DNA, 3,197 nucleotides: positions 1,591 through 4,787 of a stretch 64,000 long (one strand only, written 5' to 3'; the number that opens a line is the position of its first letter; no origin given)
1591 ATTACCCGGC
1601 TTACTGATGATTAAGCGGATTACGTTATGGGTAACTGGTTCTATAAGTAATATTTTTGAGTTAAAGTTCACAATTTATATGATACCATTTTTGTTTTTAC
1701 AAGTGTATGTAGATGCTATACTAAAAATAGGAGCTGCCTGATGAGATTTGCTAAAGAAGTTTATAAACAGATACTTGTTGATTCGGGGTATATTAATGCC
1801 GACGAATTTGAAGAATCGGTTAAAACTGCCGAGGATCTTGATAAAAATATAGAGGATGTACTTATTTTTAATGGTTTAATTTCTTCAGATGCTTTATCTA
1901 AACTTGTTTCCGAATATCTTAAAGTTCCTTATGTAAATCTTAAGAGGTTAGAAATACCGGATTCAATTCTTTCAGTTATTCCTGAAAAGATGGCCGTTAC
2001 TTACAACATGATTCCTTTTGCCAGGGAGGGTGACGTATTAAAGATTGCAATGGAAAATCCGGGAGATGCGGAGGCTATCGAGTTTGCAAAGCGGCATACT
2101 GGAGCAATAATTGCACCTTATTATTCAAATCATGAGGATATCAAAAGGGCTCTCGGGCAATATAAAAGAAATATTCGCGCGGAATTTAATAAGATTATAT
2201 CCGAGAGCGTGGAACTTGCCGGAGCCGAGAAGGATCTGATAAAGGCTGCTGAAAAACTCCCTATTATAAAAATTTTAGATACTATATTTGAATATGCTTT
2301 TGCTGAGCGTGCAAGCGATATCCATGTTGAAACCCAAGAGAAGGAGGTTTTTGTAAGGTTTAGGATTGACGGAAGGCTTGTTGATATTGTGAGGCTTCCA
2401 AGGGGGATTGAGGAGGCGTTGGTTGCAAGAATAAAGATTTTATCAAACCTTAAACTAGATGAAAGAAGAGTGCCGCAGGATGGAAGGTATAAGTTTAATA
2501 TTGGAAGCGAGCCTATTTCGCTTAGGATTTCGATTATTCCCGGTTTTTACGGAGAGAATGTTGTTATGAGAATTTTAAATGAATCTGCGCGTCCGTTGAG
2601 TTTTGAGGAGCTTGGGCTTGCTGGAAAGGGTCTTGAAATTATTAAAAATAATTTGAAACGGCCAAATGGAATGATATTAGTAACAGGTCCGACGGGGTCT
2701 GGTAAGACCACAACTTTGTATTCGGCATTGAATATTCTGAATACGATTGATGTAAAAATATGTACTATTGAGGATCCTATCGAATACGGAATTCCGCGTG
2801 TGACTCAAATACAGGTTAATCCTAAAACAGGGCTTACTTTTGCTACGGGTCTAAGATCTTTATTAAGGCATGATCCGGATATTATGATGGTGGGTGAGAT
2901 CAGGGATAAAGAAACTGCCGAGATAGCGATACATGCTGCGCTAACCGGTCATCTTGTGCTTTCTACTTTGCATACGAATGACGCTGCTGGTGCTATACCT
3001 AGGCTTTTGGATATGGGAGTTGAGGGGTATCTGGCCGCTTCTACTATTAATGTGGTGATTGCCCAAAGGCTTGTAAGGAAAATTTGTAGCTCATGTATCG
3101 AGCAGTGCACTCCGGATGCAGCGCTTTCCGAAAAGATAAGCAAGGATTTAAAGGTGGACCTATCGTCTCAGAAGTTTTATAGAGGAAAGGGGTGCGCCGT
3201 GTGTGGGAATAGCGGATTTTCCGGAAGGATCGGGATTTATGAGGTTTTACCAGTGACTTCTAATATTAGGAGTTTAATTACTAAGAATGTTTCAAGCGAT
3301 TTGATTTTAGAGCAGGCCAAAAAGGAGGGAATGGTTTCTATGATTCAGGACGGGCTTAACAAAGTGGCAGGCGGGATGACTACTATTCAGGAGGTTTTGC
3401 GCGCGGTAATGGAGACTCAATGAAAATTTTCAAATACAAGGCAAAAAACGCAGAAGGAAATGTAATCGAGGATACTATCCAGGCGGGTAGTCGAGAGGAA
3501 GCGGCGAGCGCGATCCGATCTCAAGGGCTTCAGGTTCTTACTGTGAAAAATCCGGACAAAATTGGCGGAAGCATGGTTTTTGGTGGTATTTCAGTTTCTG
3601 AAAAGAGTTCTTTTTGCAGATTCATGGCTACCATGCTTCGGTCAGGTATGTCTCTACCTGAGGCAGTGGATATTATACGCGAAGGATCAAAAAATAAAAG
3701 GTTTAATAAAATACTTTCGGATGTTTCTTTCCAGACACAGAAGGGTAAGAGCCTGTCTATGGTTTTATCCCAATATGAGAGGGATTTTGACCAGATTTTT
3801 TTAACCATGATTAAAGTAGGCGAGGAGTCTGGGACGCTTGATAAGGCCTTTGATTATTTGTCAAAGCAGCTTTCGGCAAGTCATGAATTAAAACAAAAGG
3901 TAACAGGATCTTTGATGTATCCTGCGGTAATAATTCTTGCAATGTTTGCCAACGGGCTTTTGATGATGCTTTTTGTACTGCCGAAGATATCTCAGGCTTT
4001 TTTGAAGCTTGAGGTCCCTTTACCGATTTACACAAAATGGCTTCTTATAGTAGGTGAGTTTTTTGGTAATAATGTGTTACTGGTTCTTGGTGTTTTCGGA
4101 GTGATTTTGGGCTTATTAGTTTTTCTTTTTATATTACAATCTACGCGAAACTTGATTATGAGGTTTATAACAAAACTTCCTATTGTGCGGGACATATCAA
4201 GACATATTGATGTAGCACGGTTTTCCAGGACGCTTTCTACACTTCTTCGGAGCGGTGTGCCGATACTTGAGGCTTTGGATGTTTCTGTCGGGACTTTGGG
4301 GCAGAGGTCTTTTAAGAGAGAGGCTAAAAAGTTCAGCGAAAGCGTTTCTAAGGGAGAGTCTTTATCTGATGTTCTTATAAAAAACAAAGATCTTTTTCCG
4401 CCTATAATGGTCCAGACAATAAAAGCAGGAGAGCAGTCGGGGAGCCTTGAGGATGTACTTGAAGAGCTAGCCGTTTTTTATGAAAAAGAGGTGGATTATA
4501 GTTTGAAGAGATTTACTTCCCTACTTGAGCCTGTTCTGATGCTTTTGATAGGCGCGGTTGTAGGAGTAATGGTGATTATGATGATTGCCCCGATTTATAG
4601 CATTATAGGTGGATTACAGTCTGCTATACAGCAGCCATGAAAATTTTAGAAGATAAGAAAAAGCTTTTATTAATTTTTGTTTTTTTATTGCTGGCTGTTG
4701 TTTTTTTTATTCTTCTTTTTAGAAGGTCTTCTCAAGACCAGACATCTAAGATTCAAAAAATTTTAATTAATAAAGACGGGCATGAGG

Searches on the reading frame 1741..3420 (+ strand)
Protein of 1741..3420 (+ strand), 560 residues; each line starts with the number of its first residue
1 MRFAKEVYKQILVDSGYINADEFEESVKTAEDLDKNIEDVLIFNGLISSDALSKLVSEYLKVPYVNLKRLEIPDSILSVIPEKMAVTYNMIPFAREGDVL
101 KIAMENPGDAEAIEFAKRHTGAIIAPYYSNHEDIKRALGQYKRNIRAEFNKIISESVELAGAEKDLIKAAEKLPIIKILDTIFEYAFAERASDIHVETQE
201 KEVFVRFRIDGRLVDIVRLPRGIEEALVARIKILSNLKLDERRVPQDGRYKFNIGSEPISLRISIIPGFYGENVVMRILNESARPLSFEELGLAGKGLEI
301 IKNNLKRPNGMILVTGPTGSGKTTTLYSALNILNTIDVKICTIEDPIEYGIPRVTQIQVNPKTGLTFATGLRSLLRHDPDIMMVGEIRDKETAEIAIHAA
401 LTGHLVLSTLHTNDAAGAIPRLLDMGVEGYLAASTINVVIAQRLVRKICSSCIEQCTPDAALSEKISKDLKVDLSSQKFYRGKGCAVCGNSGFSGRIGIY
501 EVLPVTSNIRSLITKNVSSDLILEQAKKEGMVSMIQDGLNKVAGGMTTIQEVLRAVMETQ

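Call 13: search_protein_families(library=pfam, proteins=[window:1741-3420:+], max_evalue=0.001)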
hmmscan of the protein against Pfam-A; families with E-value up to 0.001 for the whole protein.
window:1741-3420:+ (560 aa): 2 families
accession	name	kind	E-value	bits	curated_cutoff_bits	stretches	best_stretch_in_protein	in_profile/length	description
PF00437.27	T2SSE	-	1.4e-131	439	24.9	1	170-554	3-370/370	Type II/IV secretion system protein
PF05157.20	MshEN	-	3.5e-15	56.2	23.1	1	61-144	2-86/90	MshEN domain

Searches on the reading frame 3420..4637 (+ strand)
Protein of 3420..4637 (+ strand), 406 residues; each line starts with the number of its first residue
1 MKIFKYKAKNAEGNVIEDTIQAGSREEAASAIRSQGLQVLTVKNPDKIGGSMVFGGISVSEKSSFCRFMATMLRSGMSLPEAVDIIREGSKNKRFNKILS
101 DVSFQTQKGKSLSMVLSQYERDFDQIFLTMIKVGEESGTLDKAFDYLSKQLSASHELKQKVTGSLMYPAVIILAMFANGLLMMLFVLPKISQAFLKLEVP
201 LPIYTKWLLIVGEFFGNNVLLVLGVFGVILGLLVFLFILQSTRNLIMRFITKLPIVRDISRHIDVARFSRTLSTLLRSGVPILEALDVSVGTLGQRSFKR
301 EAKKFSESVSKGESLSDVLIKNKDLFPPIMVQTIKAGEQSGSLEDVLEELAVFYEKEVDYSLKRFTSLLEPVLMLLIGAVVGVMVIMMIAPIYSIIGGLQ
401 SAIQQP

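Call 13: search_protein_families(library=pfam, proteins=[window:3420-4637:+], max_evalue=0.001)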
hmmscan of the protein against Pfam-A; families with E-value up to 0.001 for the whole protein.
window:3420-4637:+ (406 aa): 1 family
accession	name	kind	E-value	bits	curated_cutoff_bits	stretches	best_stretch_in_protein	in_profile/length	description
PF00482.28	T2SSF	-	2e-56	189.7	25.2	2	268-391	1-125/125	Type II secretion system (T2SS), protein F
